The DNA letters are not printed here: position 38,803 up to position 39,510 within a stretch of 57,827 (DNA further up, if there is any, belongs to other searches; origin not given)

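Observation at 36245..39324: VirB2/TrbC-like pilin hairpin serving as the N-terminal module of two adjacent giant adhesin-like proteins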

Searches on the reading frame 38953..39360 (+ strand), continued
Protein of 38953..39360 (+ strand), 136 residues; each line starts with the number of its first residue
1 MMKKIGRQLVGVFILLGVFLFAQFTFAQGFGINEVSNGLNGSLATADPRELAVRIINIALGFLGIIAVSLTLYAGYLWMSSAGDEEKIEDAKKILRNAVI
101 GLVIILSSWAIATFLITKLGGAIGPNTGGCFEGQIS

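Call 52: predict_structure(alignment_id=A2)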
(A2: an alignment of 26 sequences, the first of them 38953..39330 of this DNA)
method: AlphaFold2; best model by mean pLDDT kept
length: 126 residues; sequences in the alignment: 26
mean_pLDDT: 77.3   pTM: 0.54
mean pLDDT of the five models: 77.3, 73.0, 72.8, 71.1, 70.3
residues with pLDDT >= 90: 46; 70-90: 37; 50-70: 34; < 50: 9
segments of 3 or more residues with pLDDT < 50: 27-31
pLDDT, mean of each block of 10 residues (from residue 1): 58 71 52 55 66 85 91 93 92 95 93 85 65
secondary structure, 60 per line:
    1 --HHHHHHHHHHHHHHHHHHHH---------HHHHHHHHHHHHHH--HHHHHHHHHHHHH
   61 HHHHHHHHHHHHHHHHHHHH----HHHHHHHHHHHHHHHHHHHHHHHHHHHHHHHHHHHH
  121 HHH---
elements in order: H3-22 H32-45 H48-80 H85-123

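Call 56: fold_search(model_id=the predicted structure, library=pdb)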
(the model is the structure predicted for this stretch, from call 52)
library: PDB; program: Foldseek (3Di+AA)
matches with E <= 10: 112; with E <= 0.001: 0
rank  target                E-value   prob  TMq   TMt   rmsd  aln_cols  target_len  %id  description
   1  2y3h_B                2.4e+00  0.63  0.43  0.50   3.1        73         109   14  E63Q mutant of Cupriavidus metallidurans CH34 CnrXs (released 2011-03-30)
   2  3zg1_A                2.6e+00  0.60  0.43  0.49   3.1        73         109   14  NI-BOUND FORM OF M123A MUTANT OF CUPRIAVIDUS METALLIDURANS CH34 CNRXS (released 2013-10-23)
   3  9sv3_D                2.8e+00  0.80  0.45  0.25   1.3        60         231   13  Local refinement of EloB/EloC/VHL/CV2a/14-3-3zeta/ERa from pose 1 (released 2025-12-03)
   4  2y3h_A                2.8e+00  0.57  0.43  0.49   3.4        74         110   14  E63Q mutant of Cupriavidus metallidurans CH34 CnrXs (released 2011-03-30)
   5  3epv_C                2.9e+00  0.54  0.43  0.50   3.2        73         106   14  X-ray Structure of the Metal-sensor CnrX in both the Apo- and Copper-bound Forms (released 2008-11-25)
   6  5lfk_B                2.9e+00  0.33  0.41  0.23   9.4        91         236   18  Crystal structure of CpxAHDC (hemiphosphorylated form) (released 2017-06-07)
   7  6b87_B                2.9e+00  0.14  0.32  0.39   9.6        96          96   20  Crystal structure of transmembrane protein TMHC2_E (released 2018-03-14)
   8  6s1k_E                3.3e+00  0.57  0.54  0.65   5.7        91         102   11  E. coli Core Signaling Unit, carrying QQQQ receptor mutation (released 2020-01-22)
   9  5jje_B                3.3e+00  0.11  0.28  0.44   5.3        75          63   24  Structure of the SRII/HtrII Complex in I212121 space group ("U" shape) (released 2017-02-15)
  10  4ni7_A                3.5e+00  0.11  0.26  0.23  15.4        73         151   18  Crystal structure of human interleukin 6 in complex with a modified nucleotide aptamer (SOMAMER SL1025) (released 2014-01-22)
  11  4ni9_A                3.8e+00  0.20  0.32  0.29  15.5        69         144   17  Crystal structure of human interleukin 6 in complex with a modified nucleotide aptamer (SOMAMER SL1025), FORM 2 (released 2014-01-22)
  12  3fd9_B                3.8e+00  0.20  0.39  0.23   5.7        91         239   12  Crystal Structure of the transcriptional anti-activator ExsD from Pseudomonas aeruginosa (released 2009-06-23)
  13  4biz_D                3.8e+00  0.15  0.33  0.22   9.1        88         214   15  Crystal structure of CpxAHDC (orthorhombic form 2) (released 2014-04-23)
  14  9ngj_A                4.0e+00  0.18  0.37  0.11   4.4        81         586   15  CryoEM structure of human ABCD3 bound to Phytanoyl-CoA (released 2025-12-17)
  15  5go4                  4.3e+00  0.23  0.42  0.15   3.5        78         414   12  Truncated mitofusin-1, nucleotide-free (released 2017-01-25)
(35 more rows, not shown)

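Call 57: search_protein_families(library=pfam, alignment_id=A2, max_evalue=0.1)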
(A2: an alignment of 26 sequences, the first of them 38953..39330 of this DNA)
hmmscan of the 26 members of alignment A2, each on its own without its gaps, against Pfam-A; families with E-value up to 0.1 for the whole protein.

A. member 1, window:38953-39330:+ (126 aa): 5 families
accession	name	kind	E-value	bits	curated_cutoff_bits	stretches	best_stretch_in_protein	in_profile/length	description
PF18895.5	T4SS_pilin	-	5.4e-11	42.9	26.6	1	54-115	11-71/71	Type IV secretion system pilin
PF04956.18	TrbC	-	0.0016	19.1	27.9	1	3-114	2-97/98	TrbC/VIRB2 pilin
PF01554.23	MatE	-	0.0077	16.4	24.9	1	18-115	39-135/161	MatE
PF02322.20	Cyt_bd_oxida_II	-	0.014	15.2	35.6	1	13-115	116-211/302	Cytochrome bd terminal oxidase subunit II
PF10320.15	7TM_GPCR_Srsx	-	0.042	13.7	24.1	1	17-115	111-206/257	Serpentine type 7TM GPCR chemoreceptor Srsx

B. families by the number of members that match (of 26 scanned): 21 families
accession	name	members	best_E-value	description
PF18895.5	T4SS_pilin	26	5.6e-13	Type IV secretion system pilin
PF04956.18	TrbC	17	5.9e-06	TrbC/VIRB2 pilin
PF05987.18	DUF898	15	0.00058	Bacterial protein of unknown function (DUF898)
PF10320.15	7TM_GPCR_Srsx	3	0.0024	Serpentine type 7TM GPCR chemoreceptor Srsx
PF13687.11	DUF4153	2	0.00042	Domain of unknown function (DUF4153)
PF01554.23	MatE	2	0.0017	MatE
PF02322.20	Cyt_bd_oxida_II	2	0.0022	Cytochrome bd terminal oxidase subunit II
PF05545.16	FixQ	2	0.0077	Cbb3-type cytochrome oxidase component FixQ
PF04746.17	DUF575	2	0.013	Protein of unknown function (DUF575)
PF02308.21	MgtC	2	0.027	MgtC family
PF04515.18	Choline_transpo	1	0.0062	Plasma-membrane choline transporter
PF13244.11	MbhD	1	0.015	MBH, subunit D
PF07885.22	Ion_trans_2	1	0.038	Ion channel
PF11712.13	Vma12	1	0.043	Endoplasmic reticulum-based factor for assembly of V-ATPase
PF00001.26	7tm_1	1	0.058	7 transmembrane receptor (rhodopsin family)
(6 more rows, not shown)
